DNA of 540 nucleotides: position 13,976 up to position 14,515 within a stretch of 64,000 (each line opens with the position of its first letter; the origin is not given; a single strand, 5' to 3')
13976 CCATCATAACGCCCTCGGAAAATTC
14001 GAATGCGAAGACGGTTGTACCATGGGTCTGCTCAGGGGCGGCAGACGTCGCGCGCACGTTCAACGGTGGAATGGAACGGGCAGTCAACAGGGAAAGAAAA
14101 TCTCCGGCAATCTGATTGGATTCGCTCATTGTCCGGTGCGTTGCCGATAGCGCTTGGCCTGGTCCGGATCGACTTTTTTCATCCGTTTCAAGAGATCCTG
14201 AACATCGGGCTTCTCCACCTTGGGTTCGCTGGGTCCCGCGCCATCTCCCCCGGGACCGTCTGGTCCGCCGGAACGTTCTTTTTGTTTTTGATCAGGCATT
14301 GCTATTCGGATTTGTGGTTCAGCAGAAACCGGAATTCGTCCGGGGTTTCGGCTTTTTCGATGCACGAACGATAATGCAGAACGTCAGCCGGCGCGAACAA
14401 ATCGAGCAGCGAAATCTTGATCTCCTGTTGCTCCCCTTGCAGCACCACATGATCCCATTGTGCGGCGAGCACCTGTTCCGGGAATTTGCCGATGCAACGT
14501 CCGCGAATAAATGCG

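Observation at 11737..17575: Half a Pup/UBact-proteasome locus: mpa-dop-ubact-prcB with no alpha subunit or ligase, followed by a B12-radical SAM gene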

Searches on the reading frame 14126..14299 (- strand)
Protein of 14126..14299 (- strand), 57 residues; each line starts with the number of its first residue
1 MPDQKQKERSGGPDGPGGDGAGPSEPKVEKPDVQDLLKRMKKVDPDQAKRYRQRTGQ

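Call 62: find_homologous_proteins(query=window:14126-14299:-, max_evalue=0.001)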
Query window:14126-14299:- (57 aa): 537 proteins with E <= 0.001 among 540 candidates; the best 120 are listed.
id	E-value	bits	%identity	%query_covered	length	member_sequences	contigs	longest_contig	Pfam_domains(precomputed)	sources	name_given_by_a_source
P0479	1.6e-21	93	82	100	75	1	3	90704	PF20513.4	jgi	jgi:hypothetical protein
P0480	3.3e-21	92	81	100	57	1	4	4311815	PF20513.4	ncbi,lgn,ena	-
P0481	5.9e-21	91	81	100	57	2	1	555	PF20513.4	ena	-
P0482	1.8e-20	89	77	100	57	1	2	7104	PF20513.4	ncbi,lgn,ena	ncbi:MAG: ubiquitin-like protein UBact [Limisphaerales bacterium]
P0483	5.5e-20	88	79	100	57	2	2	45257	PF20513.4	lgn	-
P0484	1.2e-19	87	79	100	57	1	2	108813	PF20513.4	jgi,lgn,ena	jgi:hypothetical protein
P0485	1.7e-19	86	75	100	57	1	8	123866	PF20513.4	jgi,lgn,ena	-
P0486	2.5e-19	86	75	100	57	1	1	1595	PF20513.4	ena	-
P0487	4.2e-19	85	74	100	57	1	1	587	PF20513.4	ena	-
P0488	4.3e-19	85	79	100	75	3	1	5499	PF20513.4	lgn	-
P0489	5.0e-19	85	77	100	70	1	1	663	PF20513.4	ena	-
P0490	6.1e-19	85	75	100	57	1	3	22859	PF20513.4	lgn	-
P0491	9.7e-19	84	77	100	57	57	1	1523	PF20513.4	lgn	-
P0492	1.3e-18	84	68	100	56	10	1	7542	PF20513.4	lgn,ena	-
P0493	1.9e-18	83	74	100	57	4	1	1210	PF20513.4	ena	-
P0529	9.1e-17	78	63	100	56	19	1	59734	PF20513.4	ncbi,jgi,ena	jgi:hypothetical protein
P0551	3.2e-16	76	90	54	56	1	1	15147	PF20513.4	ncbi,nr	ncbi:MAG: ubiquitin-like protein UBact [Candidatus Omnitrophica bacterium]|nr:ubiquitin-like protein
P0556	4.3e-16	76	63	100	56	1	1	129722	PF20513.4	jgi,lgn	jgi:hypothetical protein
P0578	7.2e-16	75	73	100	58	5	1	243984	PF20513.4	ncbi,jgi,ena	jgi:hypothetical protein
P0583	7.7e-16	75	70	100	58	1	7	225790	PF20513.4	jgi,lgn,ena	-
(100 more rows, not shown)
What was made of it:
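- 14126..14299 (-): ubact: ubiquitin-like modifier UBact, 57 aa, ending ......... 537 homologues found (call 62).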

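Call 63: find_encoding_contigs(protein=P0556, flank=10000, max_places=3)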
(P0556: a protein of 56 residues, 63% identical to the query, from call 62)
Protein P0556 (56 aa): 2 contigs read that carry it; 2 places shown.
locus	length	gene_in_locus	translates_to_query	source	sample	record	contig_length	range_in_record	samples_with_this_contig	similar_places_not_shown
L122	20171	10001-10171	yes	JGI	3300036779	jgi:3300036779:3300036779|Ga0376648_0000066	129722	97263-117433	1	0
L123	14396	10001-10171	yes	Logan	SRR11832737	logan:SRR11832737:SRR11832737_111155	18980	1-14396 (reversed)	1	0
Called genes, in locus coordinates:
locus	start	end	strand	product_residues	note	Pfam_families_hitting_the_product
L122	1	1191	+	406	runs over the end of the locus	PF01266:DAO (weak), PF13450:NAD_binding_8, PF03275:GLF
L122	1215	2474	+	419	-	-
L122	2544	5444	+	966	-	PF02837:Glyco_hydro_2_N, PF00703:Glyco_hydro_2, PF02836:Glyco_hydro_2_C (faint)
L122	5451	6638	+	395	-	PF00072:Response_reg, PF00989:PAS, PF08448:PAS_4, PF13188:PAS_8 (weak), PF24820:Diguanyl_cycl_sensor (faint), PF13426:PAS_9, PF08447:PAS_3 (faint), PF00989:PAS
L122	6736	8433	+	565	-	PF17758:Prot_ATP_ID_OB_N, PF16450:Prot_ATP_ID_OB_C (weak), PF00004:AAA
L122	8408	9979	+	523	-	PF03136:Pup_ligase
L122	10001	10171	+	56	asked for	PF20513:UBact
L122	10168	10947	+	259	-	PF00227:Proteasome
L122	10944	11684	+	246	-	-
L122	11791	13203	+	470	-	PF03136:Pup_ligase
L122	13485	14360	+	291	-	-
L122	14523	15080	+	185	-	PF08207:EFP_N, PF01132:EFP, PF09285:Elong-fact-P_C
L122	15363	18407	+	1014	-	PF01183:Glyco_hydro_25, PF12951:PATR, PF18657:YDG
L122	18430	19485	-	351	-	PF00294:PfkB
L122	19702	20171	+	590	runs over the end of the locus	PF05524:PEP-utilisers_N, PF00391:PEP-utilizers, PF02896:PEP-utilizers_C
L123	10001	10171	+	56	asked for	PF20513:UBact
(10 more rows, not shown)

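Call 64: find_encoding_contigs(protein=P0529, flank=10000, max_places=4)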
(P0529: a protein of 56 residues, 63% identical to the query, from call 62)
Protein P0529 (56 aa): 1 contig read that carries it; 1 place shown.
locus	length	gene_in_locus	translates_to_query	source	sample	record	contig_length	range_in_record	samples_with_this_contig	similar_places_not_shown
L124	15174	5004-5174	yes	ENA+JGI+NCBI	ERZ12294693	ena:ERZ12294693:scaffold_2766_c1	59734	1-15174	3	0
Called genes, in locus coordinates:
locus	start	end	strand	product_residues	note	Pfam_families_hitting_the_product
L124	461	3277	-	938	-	PF17957:Big_7 (weak), PF03781:FGE-sulfatase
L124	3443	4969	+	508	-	PF03136:Pup_ligase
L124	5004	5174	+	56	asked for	PF20513:UBact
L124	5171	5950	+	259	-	PF00227:Proteasome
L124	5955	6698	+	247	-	-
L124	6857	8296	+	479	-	PF03136:Pup_ligase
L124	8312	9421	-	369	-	PF04909:Amidohydro_2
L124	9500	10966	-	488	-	PF00884:Sulfatase, PF01663:Phosphodiest (weak), PF16347:SGSH_C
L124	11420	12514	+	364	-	PF04055:Radical_SAM, PF13186:SPASM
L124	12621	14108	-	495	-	PF03629:SASA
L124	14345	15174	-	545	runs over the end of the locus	PF01368:DHH, PF00571:CBS, PF07085:DRTGG, PF00571:CBS (weak), PF02833:DHHA2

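Call 72: find_encoding_contigs(protein=P0578, flank=10000, max_places=2)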
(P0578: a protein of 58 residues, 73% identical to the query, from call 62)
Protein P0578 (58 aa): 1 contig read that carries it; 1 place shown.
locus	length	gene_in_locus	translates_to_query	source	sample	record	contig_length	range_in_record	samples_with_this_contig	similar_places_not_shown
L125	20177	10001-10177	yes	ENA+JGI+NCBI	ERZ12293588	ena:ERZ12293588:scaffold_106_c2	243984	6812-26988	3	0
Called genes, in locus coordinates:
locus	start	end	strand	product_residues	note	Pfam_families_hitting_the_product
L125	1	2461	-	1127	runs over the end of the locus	PF04773:FecR, PF02472:ExbD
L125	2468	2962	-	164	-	-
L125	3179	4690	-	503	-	PF07992:Pyr_redox_2, PF12831:FAD_oxidored, PF13738:Pyr_redox_3 (faint), PF00070:Pyr_redox, PF02852:Pyr_redox_dim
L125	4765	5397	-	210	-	PF00583:Acetyltransf_1, PF13508:Acetyltransf_7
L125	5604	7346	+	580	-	PF17758:Prot_ATP_ID_OB_N, PF16450:Prot_ATP_ID_OB_C (weak), PF00004:AAA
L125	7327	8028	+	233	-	-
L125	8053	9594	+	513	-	PF03136:Pup_ligase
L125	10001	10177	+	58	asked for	PF20513:UBact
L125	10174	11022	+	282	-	PF00227:Proteasome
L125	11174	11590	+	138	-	PF02566:OsmC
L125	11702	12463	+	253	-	-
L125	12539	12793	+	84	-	PF02700:PurS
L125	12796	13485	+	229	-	PF07685:GATase_3, PF13507:GATase_5, PF00117:GATase (faint), PF01965:DJ-1_PfpI (weak)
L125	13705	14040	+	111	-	-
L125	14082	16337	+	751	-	PF18072:FGAR-AT_linker, PF00586:AIRS, PF02769:AIRS_C, PF00586:AIRS, PF02769:AIRS_C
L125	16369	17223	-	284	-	PF06725:3D (weak)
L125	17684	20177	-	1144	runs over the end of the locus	PF11028:TMEM260_N, PF14559:TPR_19 (faint)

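Call 73: find_encoding_contigs(protein=P0583, flank=10000, max_places=3)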
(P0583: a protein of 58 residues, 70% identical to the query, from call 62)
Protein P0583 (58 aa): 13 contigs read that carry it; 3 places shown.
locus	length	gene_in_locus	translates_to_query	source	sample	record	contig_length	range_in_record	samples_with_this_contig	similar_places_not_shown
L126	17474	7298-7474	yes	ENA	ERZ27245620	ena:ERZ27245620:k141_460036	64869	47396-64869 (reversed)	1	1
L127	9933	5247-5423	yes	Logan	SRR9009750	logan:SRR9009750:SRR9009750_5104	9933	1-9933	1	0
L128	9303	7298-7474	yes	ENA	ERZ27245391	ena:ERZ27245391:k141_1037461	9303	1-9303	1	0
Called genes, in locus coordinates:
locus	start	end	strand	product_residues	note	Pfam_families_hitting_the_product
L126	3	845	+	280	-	?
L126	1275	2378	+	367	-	PF07497:Rho_RNA_bind, PF00006:ATP-synt_ab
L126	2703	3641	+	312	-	PF13280:WYL, PF25583:WCX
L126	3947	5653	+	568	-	PF16450:Prot_ATP_ID_OB_C (faint), PF17758:Prot_ATP_ID_OB_N, PF00004:AAA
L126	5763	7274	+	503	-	PF03136:Pup_ligase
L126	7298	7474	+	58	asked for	PF20513:UBact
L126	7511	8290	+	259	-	PF00227:Proteasome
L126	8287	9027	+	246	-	-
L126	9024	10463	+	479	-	PF03136:Pup_ligase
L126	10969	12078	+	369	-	PF02073:Peptidase_M29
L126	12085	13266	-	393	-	PF00248:Aldo_ket_red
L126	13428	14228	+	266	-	-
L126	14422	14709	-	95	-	PF00216:Bac_DNA_binding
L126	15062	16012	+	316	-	-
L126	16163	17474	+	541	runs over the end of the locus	PF01582:TIR, PF13676:TIR_2, PF14516:AAA_35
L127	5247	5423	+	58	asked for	PF20513:UBact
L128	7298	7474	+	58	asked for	PF20513:UBact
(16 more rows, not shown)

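Call 75: find_encoding_contigs(protein=P0551, flank=10000, max_places=3)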
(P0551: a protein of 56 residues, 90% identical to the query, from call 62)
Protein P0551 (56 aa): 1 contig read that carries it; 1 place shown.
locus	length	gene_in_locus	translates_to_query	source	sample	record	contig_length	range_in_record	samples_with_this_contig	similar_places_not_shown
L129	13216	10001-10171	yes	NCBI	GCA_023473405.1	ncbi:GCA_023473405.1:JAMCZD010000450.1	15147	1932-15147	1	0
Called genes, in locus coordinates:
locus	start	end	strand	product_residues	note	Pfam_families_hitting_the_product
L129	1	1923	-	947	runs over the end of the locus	-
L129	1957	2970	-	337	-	PF01551:Peptidase_M23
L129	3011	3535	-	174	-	PF22599:SecDF_P1_head (weak)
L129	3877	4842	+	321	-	PF00291:PALP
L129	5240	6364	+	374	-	PF07497:Rho_RNA_bind, PF00006:ATP-synt_ab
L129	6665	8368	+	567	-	PF17758:Prot_ATP_ID_OB_N, PF16450:Prot_ATP_ID_OB_C (weak), PF00004:AAA, PF13401:AAA_22 (weak)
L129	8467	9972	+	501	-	PF03136:Pup_ligase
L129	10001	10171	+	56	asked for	PF20513:UBact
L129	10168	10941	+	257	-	PF00227:Proteasome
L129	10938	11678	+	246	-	-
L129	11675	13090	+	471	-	PF03136:Pup_ligase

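Call 79: list_cluster_members(proteins=[L122:11791-13203:+, L124:6857-8296:+, L126:9024-10463:+, L129:11675-13090:+, L122:10944-11684:+, L124:5955-6698:+, L126:8287-9027:+, L129:10938-11678:+, L125:11702-12463:+])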
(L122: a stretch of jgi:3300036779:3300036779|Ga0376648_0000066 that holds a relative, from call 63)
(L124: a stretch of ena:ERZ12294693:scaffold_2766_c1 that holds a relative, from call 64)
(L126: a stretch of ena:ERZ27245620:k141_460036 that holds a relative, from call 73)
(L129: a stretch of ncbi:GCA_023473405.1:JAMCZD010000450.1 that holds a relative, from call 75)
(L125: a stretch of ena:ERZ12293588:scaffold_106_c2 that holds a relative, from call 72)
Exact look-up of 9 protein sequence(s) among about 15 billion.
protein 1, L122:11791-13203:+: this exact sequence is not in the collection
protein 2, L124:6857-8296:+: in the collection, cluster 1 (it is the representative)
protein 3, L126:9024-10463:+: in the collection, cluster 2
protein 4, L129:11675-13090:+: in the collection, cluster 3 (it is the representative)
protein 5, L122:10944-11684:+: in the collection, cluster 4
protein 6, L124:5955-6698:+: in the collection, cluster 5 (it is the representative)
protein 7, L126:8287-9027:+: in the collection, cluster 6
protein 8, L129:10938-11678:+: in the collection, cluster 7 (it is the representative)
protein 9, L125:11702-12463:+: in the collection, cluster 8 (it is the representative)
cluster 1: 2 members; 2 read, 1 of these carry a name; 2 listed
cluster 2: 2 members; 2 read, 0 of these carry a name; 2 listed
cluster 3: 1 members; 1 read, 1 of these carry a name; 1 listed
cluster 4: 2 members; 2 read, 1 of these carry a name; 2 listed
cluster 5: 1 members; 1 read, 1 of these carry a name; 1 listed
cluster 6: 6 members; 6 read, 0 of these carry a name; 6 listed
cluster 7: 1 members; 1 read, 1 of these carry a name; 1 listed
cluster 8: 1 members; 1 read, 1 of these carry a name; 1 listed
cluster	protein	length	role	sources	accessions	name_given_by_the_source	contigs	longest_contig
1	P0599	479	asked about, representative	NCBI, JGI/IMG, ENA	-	proteasome accessory factor A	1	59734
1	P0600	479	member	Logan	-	-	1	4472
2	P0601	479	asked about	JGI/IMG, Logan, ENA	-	-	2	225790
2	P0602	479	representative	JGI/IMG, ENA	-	-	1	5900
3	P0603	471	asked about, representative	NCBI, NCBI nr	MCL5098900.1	MAG: proteasome accessory factor PafA2 family protein [Candidatus Omnitrophica bacterium] | proteasome accessory factor PafA2 family protein [Candidatus Omnitrophota bacterium]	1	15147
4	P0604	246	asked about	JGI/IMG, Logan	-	proteasome alpha subunit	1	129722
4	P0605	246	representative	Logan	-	-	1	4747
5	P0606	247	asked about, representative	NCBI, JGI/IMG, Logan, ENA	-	proteasome alpha subunit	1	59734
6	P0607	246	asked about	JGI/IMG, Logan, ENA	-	-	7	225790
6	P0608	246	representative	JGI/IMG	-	-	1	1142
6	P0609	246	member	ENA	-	-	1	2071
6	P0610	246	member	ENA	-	-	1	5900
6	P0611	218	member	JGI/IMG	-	-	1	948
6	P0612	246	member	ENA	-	-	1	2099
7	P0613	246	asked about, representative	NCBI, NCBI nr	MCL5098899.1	MAG: 20S proteasome subunit A/B [Candidatus Omnitrophica bacterium] | 20S proteasome subunit A/B [Candidatus Omnitrophota bacterium]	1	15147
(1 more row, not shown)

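Call 83: find_encoding_contigs(protein=P0479, flank=10000, max_places=3)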
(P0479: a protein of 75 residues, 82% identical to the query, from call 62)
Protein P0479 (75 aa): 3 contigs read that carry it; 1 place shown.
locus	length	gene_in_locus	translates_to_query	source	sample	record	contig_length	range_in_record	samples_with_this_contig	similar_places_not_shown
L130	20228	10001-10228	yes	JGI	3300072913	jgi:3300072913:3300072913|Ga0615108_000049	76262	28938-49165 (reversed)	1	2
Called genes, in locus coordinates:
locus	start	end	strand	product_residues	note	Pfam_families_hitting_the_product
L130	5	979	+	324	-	PF03403:PAF-AH_p_II (weak), PF12740:PETase (faint)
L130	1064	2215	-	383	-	PF14885:GHL15 (faint)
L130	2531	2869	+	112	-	PF03551:PadR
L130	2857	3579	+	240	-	-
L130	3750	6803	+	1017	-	PF07517:SecA_DEAD, PF00270:DEAD (weak), PF01043:SecA_PP_bind, PF21090:P-loop_SecA, PF07516:SecA_SW, PF02810:SEC-C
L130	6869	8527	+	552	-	PF17758:Prot_ATP_ID_OB_N, PF16450:Prot_ATP_ID_OB_C (weak), PF00004:AAA, PF13401:AAA_22 (faint)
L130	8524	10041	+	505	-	PF03136:Pup_ligase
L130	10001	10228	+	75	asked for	PF20513:UBact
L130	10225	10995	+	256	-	PF00227:Proteasome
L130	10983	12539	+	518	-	PF02310:B12-binding, PF04055:Radical_SAM, PF13311:DUF4080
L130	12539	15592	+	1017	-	PF07635:PSCyt1, PF07583:PSCyt2, PF13385:Laminin_G_3, PF07587:PSD1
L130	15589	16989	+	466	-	PF07394:DUF1501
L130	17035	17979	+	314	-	PF00135:COesterase, PF20434:BD-FAE, PF07859:Abhydrolase_3, PF00326:Peptidase_S9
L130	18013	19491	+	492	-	PF00657:Lipase_GDSL (faint), PF13472:Lipase_GDSL_2 (faint), PF07719:TPR_2 (weak)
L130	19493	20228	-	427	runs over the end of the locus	PF12704:MacB_PCD, PF02687:FtsX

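Call 85: find_related_loci(query=A2, collection=viral_contigs, flank=10000)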
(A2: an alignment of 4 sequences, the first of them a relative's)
Query A2 (470 aa) in viral_contigs; peptide patterns used: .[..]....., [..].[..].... (x = any residue, [..] = any of these).
26 stretches matched a pattern, but none encodes a relative of the query by tblastn (E <= 1e-3).
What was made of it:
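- Tried and rejected: Nothing was found (call 85).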

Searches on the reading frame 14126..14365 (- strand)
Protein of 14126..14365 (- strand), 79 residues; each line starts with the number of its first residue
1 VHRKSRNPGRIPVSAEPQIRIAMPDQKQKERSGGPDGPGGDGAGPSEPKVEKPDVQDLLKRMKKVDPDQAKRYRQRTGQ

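Call 3: search_protein_families(library=pfam, proteins=[window:14126-14365:-], max_evalue=0.01)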
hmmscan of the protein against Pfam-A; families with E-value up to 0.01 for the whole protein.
window:14126-14365:- (79 aa): 1 family
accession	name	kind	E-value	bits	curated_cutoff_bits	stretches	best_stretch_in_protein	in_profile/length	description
PF20513.3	UBact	-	2.8e-22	78.7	27.8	1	38-79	2-43/43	Prokaryotic ubiquitin-like protein UBact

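Call 4: search_protein_families(library=ncbifam, proteins=[window:14126-14365:-], max_evalue=0.01)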
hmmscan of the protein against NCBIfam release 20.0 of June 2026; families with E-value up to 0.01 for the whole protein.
window:14126-14365:- (79 aa): 1 family
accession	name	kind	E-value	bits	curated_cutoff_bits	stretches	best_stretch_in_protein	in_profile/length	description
NF033388.0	ubiq_like_UBact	equivalog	7.6e-23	80.5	35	1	28-79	2-54/54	ubiquitin-like protein UBact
